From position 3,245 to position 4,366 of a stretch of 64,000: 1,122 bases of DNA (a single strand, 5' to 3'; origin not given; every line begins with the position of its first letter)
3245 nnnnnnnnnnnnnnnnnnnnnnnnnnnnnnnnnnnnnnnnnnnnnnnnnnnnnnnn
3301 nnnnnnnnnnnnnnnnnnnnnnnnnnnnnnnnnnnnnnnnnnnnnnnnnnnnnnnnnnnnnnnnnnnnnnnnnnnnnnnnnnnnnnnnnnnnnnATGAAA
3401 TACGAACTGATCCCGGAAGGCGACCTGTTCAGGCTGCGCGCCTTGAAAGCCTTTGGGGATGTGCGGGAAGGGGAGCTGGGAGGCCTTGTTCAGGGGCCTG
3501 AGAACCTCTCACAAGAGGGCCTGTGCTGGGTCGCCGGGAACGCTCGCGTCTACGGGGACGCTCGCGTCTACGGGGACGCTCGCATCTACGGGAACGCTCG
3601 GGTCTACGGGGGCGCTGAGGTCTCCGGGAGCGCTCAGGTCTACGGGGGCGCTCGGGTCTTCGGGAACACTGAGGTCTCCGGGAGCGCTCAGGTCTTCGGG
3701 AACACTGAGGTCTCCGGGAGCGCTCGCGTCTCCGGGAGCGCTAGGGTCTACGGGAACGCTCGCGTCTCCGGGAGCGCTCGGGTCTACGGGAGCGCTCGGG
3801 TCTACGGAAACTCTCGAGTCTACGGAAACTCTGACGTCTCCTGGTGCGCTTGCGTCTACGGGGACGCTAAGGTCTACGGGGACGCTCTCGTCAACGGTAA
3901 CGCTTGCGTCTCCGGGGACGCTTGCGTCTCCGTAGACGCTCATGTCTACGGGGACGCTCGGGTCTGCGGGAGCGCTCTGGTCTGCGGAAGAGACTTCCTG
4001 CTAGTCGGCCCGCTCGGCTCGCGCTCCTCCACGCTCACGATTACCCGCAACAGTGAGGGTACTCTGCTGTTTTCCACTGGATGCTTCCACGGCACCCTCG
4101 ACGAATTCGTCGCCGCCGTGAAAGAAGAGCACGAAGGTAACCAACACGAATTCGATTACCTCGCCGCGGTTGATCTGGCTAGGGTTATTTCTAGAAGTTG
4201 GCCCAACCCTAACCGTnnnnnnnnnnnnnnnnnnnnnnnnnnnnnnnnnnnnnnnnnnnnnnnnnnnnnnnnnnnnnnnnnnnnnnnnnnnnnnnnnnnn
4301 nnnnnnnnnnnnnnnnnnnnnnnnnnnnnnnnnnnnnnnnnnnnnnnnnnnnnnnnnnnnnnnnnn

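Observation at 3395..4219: Early-region protein made of ~25 hexapeptide repeats (A-R-V-Y-G-D), encoded by near-identical 18-bp tandem DNA repeats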

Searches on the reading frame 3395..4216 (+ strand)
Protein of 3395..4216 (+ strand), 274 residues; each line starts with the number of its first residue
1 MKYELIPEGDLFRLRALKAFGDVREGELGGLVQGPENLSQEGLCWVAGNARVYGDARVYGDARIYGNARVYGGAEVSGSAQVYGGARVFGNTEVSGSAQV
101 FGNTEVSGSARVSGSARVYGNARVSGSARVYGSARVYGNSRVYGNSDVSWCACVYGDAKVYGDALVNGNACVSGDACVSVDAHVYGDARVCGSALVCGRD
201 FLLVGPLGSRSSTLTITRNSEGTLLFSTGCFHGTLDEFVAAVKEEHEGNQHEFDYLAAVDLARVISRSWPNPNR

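Call 4: search_protein_families(library=pfam, proteins=[window:3395-4216:+], max_evalue=10)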
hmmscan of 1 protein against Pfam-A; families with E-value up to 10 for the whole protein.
window:3395-4216:+ (274 aa): 5 families
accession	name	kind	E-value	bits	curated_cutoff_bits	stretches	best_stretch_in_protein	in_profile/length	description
PF18836.7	B_solenoid_ydck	-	1.1e-25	87.7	30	8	116-132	1-17/17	YdcK Beta solenoid repeat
PF04519.19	Bactofilin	-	3.1e-05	24.6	27.9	2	48-131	5-88/98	Polymer-forming cytoskeletal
PF17228.7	SGP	-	0.42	11.9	26.7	1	85-157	7-71/93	Sulphur globule protein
PF05005.20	Ocnus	-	5.5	7.6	23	0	133-148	78-93/108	Janus/Ocnus family (Ocnus)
PF20812.2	PM2_P3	-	8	7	27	0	94-119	3-28/61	Bacteriophage PM2, Viral membrane protein P3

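Call 5: search_protein_families(library=phrogs, proteins=[window:3395-4216:+], max_evalue=1)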
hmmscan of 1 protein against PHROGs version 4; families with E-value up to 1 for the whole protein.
window:3395-4216:+ (274 aa): 17 families
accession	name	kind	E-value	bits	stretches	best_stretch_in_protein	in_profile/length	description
phrog_7964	-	unknown function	7.4e-103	344.1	2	10-148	42-180/269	-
phrog_5070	-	unknown function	8.7e-76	254.4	2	3-148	5-157/182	-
phrog_20532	-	unknown function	7.2e-41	139.7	7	181-269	4-92/100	-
phrog_31248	-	unknown function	6.7e-13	49.9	2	46-115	78-147/200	-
phrog_36281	-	unknown function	4.1e-09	37.3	2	55-124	201-270/290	-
phrog_20149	-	unknown function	8.9e-09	36.3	1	10-44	19-53/53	-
phrog_697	-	head and packaging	5.6e-05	21.6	2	65-174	1149-1267/2079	structural protein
phrog_17490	-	unknown function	0.00065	20.2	1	75-120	71-116/266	-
phrog_30509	-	tail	0.0031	17.7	1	60-119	60-122/254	collagen like minor tail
phrog_36982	-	unknown function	0.0079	15.1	1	48-214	332-505/944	-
phrog_13163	-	tail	0.018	14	0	46-102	31-86/976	baseplate wedge subunit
phrog_4549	-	tail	0.025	13.7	1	74-166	573-664/869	tail fiber protein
phrog_33972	-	tail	0.063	12.3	0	38-79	566-607/714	tail protein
phrog_961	-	unknown function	0.089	13.9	0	52-69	44-61/73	-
phrog_28263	-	tail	0.095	10.8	1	69-176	565-672/1400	tail fiber protein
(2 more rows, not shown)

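Call 7: search_dna_similar(collection=phages, mode=protein, query=window:3395-4216:+, max_rows=40)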
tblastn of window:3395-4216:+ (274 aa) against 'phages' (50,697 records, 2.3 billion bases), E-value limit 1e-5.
Records with a match: 85; places in all: 120; records where one place covers at least 80% of the query: 40.
Best place of each record, by identity: 60-80% 2; <60% 83.
By first word of the organism name: Streptococcus 18; Liberibacter 12; Bacillus 10; Vibrio 5; Bacteriophage 5; Edwardsiella 5; Xanthomonas 4; Aeromonas 2; Bacteroides 2; Lactobacillus 2; and 17 more.
By host as written in the record: - 12; Vibrio breoganii 5; Bacillus pumilus GR8 4; Candidatus Liberibacter asiaticus UF506 4; Streptococcus thermophilus 3; Bacillus pumilus GL1 2; Lactobacillus fermentum 2; Bacillus pumilus SAFR32 2; and 45 more.
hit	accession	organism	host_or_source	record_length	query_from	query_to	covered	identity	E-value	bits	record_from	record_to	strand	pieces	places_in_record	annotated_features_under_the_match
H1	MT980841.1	Ruminococcus phage phiRM10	[Ruminococcus] gnavus ATCC 29149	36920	2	261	95%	53.2%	2e-67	232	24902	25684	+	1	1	gp34: hypothetical protein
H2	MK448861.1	Streptococcus phage Javan174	Streptococcus entericus DSM_14446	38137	2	267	97%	48.9%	8e-58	204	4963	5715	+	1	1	glycerol kinase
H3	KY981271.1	Curvibacter phage P26059A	Curvibacter sp. IMCC26059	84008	1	263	96%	45.0%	2e-59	209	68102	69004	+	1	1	putative acyltransferase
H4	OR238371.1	Streptococcus phage SVep1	Streptococcus vestibularis SVE8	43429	10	267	94%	45.6%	2e-27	202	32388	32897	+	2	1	hypothetical protein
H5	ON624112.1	Aeromonas phage Aer_P220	Aeromonas popoffii CEMTC 4062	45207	2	198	72%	59.4%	2e-40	250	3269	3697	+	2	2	putative MFS-type transporter protein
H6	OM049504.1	Acidovorax phage AP1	Paracidovorax oryzae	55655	2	249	91%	47.1%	2e-51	186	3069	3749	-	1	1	hypothetical protein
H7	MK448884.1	Streptococcus phage Javan246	Streptococcus gordonii SK184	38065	2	260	95%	44.9%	3e-50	182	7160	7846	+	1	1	hypothetical protein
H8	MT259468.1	Aeromonas phage PS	Aeromonas salmonicida A567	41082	1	198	72%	58.7%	5e-36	238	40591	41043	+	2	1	none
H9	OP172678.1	Bacteroides phage BF766P1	Bacteroides fragilis DA766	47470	11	274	96%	43.4%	3e-22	202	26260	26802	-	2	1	hypothetical protein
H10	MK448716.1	Streptococcus phage Javan249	Streptococcus halotolerans HTS9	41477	3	239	86%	47.9%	5e-35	243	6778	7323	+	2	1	glycerol kinase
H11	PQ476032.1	Xanthomonas phage phiXacJX1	Xanthomonas citri pv. citri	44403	1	263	96%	42.9%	4e-46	171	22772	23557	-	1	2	hypothetical protein (x2)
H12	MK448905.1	Streptococcus phage Javan318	Streptococcus mitis P-2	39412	2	260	95%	41.9%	1e-49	181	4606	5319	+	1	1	glycerol kinase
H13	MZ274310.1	Mycobacterium phage Boilgate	Mycobacterium smegmatis mc2 155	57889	11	242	85%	45.7%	6e-45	167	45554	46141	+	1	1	64: hypothetical protein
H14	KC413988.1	Streptococcus phage phiST1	Streptococcus suis ST1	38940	46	267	81%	47.3%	2e-49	180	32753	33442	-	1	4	hypothetical protein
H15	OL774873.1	Streptococcus phage MissD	Streptococcus mitis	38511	2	239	87%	44.0%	4e-27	184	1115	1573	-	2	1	putative transferase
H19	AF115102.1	Streptococcus phage Sfi19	-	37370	10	266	94%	40.3%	2e-38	148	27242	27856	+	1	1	orf229: orf229 gp | orf129: orf129 gp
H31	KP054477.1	Lactobacillus phage LfeInf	Lactobacillus fermentum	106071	11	239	84%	38.8%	3e-40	153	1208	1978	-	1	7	hypothetical protein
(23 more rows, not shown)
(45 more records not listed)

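Call 9: search_solved_structures(query=window:3395-4216:+, max_evalue=1, show_alignments=2)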
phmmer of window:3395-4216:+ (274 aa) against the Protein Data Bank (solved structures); distinct sequences matched with E-value up to 1: 5.
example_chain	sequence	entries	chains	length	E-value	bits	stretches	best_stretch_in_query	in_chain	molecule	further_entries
2f9c_A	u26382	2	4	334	9.9e-15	57.8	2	14-128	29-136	Hypothetical protein YDCK | Putative transferase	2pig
4e75_A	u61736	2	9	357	0.084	15.4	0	58-148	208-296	UDP-3-O-acylglucosamine N-acyltransferase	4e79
4kpn_A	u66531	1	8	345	0.14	14.7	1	157-205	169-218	Nucleoside N-ribohydrolase 1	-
6ria_A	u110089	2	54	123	0.43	13.1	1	44-107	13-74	bactofilin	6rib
4mfg_A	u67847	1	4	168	0.7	12.4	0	109-173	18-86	Putative acyltransferase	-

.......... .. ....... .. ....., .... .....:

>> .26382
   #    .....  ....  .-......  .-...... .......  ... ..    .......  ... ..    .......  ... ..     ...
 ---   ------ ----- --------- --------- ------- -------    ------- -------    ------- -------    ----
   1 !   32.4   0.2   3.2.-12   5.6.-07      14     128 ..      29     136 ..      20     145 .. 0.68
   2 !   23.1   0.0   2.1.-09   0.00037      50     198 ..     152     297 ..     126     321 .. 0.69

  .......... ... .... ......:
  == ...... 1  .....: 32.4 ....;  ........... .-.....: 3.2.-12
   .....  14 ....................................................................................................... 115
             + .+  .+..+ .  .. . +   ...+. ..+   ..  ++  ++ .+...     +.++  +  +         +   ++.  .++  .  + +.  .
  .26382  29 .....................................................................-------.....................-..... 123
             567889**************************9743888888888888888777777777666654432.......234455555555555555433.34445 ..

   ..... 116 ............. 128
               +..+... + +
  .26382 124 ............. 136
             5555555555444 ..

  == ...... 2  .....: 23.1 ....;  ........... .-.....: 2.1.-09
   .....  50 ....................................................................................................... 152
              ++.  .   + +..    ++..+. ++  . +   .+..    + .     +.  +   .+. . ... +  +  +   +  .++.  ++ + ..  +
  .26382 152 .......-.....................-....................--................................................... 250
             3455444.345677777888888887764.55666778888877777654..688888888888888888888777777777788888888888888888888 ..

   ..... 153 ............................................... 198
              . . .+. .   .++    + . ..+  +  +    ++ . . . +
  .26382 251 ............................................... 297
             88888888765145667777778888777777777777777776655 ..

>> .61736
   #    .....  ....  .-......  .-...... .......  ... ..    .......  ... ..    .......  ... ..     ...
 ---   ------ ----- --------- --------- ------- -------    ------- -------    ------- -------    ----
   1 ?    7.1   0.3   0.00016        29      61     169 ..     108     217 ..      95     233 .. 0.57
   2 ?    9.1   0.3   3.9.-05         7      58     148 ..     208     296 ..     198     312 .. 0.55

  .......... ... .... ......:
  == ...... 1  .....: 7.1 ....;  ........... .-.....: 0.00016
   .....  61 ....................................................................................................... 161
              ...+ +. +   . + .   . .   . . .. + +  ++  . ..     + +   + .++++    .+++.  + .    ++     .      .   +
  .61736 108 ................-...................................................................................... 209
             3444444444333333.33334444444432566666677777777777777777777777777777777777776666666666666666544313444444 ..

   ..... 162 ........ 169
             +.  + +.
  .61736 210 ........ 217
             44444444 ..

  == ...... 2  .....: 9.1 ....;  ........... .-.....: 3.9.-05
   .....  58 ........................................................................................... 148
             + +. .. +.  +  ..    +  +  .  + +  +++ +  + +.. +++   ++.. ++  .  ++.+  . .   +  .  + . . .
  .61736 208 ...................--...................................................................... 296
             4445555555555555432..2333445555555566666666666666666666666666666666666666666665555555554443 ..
